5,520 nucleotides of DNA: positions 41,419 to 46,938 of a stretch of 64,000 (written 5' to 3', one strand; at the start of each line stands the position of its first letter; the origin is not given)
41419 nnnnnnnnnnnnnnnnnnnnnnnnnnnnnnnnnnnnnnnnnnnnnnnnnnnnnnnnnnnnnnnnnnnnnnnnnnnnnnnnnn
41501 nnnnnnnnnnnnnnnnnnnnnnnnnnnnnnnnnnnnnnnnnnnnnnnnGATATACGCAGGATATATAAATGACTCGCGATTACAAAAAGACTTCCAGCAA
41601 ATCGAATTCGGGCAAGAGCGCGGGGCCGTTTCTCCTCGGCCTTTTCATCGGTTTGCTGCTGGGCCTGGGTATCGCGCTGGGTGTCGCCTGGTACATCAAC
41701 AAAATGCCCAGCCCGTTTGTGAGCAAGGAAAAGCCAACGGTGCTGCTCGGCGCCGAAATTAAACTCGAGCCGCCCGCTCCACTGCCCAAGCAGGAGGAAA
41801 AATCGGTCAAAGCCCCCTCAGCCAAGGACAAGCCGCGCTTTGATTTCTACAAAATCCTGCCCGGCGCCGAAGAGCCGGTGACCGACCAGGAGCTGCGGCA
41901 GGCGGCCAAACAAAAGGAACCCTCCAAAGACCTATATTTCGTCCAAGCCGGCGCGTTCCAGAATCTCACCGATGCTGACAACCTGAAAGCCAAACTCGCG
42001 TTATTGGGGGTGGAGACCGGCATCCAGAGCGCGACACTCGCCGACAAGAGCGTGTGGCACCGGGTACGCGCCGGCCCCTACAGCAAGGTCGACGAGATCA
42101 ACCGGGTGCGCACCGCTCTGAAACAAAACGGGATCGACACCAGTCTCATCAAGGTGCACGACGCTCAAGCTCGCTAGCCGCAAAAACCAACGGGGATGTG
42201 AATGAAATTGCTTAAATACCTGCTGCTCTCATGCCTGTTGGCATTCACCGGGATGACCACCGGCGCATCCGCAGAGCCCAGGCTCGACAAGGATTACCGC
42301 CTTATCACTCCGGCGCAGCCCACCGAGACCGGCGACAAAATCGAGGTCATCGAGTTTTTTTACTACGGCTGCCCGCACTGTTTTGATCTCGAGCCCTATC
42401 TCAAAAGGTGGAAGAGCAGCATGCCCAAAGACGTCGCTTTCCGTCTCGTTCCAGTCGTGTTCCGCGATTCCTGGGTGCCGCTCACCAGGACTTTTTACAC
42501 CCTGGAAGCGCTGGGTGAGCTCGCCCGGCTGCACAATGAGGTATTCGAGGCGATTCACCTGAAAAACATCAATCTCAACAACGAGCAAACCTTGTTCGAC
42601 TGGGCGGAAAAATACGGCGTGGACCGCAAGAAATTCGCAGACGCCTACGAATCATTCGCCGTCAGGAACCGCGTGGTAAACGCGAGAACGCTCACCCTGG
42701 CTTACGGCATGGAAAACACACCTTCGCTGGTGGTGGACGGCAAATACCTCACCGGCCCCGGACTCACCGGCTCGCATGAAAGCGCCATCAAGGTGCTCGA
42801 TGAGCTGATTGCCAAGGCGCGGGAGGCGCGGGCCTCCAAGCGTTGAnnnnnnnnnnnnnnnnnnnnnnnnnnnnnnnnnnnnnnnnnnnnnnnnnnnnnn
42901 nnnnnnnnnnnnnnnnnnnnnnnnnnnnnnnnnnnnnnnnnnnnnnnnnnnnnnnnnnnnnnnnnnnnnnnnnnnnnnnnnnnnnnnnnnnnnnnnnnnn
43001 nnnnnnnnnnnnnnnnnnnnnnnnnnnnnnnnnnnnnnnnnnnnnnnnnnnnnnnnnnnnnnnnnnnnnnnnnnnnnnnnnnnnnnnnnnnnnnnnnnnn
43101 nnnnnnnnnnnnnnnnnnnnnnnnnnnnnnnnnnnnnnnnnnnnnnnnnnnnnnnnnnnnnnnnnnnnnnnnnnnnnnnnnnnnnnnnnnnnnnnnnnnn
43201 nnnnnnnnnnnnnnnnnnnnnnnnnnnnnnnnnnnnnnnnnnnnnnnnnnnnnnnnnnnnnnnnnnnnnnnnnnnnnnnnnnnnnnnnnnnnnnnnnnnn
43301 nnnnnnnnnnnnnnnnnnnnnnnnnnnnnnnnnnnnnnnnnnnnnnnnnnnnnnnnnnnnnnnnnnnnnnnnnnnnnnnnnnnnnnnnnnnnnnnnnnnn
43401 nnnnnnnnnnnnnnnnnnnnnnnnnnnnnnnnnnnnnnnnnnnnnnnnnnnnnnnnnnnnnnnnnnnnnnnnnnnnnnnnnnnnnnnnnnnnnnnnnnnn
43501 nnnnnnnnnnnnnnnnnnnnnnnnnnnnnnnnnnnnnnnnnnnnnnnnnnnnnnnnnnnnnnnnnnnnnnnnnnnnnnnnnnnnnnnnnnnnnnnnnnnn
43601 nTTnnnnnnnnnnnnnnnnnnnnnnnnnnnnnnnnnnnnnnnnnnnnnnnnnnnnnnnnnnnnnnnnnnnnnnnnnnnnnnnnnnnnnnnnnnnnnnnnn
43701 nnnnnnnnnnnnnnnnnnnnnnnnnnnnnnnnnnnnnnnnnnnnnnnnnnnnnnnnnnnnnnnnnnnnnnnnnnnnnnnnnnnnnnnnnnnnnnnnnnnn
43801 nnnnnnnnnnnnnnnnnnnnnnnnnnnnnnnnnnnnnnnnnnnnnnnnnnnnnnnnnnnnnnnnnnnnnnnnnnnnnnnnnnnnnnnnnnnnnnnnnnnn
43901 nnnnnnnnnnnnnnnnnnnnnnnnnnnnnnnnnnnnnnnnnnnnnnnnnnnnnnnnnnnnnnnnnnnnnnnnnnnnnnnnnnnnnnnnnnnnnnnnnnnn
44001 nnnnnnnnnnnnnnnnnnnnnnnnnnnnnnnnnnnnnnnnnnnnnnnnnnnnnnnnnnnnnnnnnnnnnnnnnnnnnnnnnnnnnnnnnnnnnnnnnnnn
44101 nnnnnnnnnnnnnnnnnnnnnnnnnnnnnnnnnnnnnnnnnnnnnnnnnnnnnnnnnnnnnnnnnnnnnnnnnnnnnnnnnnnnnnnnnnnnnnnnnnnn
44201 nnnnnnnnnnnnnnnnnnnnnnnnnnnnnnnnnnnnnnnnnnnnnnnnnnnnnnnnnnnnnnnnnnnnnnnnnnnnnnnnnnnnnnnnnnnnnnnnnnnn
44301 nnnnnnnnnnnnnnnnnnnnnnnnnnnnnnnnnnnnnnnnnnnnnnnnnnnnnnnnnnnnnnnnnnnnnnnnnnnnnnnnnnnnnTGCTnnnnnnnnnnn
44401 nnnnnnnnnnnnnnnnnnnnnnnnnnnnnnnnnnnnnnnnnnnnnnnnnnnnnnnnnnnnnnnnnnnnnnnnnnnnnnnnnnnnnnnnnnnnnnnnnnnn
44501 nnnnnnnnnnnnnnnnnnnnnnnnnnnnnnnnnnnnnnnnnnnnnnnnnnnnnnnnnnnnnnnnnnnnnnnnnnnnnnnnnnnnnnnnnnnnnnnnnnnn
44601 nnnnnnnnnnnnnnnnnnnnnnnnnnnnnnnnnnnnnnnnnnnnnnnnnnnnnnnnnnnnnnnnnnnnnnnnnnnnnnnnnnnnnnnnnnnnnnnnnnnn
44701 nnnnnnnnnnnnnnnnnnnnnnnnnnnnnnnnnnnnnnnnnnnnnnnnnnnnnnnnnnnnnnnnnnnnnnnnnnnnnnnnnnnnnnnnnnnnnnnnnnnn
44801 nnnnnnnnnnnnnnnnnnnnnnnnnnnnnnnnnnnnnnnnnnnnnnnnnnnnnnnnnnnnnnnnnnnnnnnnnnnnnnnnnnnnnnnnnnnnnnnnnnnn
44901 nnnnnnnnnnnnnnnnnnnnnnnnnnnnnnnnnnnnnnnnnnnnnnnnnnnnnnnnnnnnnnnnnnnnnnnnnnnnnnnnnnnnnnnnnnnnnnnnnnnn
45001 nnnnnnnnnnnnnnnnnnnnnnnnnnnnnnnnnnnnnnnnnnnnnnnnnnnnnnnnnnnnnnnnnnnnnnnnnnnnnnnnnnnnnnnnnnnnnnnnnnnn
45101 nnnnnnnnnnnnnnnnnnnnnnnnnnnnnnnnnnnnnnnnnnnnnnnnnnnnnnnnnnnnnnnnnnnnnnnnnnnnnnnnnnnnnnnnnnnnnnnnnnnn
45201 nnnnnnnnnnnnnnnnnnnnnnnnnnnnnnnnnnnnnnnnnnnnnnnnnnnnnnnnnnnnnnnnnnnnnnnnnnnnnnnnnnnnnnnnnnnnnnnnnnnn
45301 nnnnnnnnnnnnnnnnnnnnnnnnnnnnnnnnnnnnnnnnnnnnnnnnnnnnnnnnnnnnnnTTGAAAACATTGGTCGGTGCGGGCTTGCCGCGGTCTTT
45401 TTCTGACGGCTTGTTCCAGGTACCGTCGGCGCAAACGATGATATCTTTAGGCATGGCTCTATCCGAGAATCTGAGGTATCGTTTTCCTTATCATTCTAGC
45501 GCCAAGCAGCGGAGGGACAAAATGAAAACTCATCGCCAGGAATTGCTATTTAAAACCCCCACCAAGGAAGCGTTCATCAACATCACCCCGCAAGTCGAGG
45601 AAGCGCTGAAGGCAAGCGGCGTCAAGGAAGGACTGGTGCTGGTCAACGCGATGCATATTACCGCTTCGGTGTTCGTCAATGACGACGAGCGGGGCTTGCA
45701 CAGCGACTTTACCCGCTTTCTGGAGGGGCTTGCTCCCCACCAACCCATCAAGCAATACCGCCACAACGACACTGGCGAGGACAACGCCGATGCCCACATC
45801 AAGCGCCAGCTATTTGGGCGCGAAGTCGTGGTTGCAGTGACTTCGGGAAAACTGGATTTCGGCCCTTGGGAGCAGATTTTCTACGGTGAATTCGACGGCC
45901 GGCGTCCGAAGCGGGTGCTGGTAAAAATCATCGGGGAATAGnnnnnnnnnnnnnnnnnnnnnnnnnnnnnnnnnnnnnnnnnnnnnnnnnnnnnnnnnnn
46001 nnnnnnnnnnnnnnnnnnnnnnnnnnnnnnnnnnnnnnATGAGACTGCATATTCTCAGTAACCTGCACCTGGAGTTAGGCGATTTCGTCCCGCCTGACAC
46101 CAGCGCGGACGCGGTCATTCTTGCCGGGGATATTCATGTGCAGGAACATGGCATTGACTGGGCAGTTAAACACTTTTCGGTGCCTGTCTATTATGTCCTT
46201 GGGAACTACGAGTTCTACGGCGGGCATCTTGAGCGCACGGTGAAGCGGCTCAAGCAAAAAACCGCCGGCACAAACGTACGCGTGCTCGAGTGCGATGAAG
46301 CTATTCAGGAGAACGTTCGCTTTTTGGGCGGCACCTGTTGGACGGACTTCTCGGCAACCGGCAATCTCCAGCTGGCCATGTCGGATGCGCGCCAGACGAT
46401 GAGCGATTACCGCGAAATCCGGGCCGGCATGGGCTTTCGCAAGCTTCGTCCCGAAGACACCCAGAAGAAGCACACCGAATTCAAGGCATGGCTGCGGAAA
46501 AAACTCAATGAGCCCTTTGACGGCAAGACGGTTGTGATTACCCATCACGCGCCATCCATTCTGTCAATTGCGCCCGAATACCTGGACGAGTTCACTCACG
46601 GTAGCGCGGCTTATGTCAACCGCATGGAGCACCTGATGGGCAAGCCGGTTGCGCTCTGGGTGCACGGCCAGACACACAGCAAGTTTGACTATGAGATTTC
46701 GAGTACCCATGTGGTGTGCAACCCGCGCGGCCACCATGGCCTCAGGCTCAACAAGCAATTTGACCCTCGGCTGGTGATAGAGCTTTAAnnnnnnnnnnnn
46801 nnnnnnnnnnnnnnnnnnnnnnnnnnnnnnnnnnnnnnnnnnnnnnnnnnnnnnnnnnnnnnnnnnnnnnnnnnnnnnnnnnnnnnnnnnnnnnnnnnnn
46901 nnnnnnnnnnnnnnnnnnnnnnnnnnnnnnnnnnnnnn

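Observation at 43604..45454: Translationally coupled DUF2235 hydrolase, macro-domain protein and DUF167 operon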

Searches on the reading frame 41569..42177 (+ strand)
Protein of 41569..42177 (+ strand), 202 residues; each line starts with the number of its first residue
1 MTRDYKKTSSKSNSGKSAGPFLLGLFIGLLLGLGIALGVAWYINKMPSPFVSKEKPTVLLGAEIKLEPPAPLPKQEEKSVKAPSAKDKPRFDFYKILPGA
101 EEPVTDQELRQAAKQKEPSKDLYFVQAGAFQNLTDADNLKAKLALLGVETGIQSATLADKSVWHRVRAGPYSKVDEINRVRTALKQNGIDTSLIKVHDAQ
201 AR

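Call 3: search_protein_families(library=pfam, proteins=[window:41569-42177:+], max_evalue=0.01)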
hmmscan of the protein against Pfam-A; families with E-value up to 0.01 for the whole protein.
window:41569-42177:+ (202 aa): 1 family
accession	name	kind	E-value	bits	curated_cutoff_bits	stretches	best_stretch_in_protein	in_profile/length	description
PF05036.18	SPOR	-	2.9e-14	53.6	21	1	121-194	3-75/76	SPOR domain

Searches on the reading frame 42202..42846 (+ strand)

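Call 3: search_protein_families(library=pfam, proteins=[window:42202-42846:+], max_evalue=0.01)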
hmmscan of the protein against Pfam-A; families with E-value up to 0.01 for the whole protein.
window:42202-42846:+ (214 aa): 3 families
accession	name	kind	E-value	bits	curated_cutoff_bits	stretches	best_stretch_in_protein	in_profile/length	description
PF01323.26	DSBA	-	5.7e-14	52.8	25.6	1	49-185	2-179/191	DSBA-like thioredoxin domain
PF13743.12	Thioredoxin_5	-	1.3e-05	25.4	27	0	114-181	99-166/186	Thioredoxin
PF13462.12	Thioredoxin_4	-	2.4e-05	25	23.2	1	48-186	16-153/165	Thioredoxin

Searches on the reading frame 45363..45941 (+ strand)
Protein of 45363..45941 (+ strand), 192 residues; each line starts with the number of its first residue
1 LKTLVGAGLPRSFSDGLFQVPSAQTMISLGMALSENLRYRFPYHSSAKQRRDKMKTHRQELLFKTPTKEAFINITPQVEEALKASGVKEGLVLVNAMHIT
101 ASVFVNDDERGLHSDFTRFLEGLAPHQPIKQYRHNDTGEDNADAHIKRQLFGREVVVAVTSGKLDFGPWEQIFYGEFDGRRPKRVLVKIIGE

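Call 3: search_protein_families(library=pfam, proteins=[window:45363-45941:+], max_evalue=0.01)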
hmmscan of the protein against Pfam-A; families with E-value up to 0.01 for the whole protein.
window:45363-45941:+ (192 aa): 1 family
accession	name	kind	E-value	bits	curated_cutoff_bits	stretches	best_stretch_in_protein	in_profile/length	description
PF01894.22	UPF0047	-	1e-36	126.1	27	1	73-189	1-117/117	Uncharacterised protein family UPF0047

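Call 4: search_protein_families(library=ncbifam, proteins=[window:45363-45941:+], max_evalue=0.01)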
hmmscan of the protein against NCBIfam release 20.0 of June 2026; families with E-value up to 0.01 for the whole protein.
window:45363-45941:+ (192 aa): 1 family
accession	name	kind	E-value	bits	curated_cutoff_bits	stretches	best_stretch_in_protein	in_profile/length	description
TIGR00149.1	TIGR00149_YjbQ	hypoth_equivalog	5.2e-33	113.6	67.75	1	59-192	1-132/132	secondary thiamine-phosphate synthase enzyme YjbQ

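Call 5: search_protein_families(library=padloc, proteins=[window:45363-45941:+], max_evalue=0.01)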
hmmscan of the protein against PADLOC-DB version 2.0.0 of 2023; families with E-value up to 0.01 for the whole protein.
window:45363-45941:+ (192 aa): 0 families

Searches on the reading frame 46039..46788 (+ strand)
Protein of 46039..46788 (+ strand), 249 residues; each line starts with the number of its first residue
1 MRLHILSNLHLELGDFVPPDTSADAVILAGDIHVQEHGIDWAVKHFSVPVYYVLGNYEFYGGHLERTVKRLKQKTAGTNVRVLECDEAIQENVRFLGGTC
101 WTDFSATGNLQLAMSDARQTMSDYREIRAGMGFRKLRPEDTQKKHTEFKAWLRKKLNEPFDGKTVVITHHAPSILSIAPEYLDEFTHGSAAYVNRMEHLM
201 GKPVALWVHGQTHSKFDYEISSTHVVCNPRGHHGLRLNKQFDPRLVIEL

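Call 3: search_protein_families(library=pfam, proteins=[window:46039-46788:+], max_evalue=0.01)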
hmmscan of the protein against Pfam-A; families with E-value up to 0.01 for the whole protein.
window:46039-46788:+ (249 aa): 2 families
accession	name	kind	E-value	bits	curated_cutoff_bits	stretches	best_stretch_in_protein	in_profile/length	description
PF12850.12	Metallophos_2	-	2.3e-06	28.1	27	1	1-229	1-132/154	Calcineurin-like phosphoesterase superfamily domain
PF00149.33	Metallophos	-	6.2e-06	27.2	21.5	1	15-213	23-189/191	Calcineurin-like phosphoesterase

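Call 4: search_protein_families(library=ncbifam, proteins=[window:46039-46788:+], max_evalue=0.01)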
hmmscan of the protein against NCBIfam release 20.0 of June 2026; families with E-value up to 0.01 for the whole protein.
window:46039-46788:+ (249 aa): 1 family
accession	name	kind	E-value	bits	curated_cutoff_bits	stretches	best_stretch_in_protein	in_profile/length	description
NF008359.0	PRK11148.1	equivalog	0.0084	15.6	225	0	150-229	145-221/275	3',5'-cyclic-AMP phosphodiesterase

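Call 5: search_protein_families(library=padloc, proteins=[window:46039-46788:+], max_evalue=0.01)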
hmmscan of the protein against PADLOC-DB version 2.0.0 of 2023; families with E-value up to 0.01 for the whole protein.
window:46039-46788:+ (249 aa): 0 families
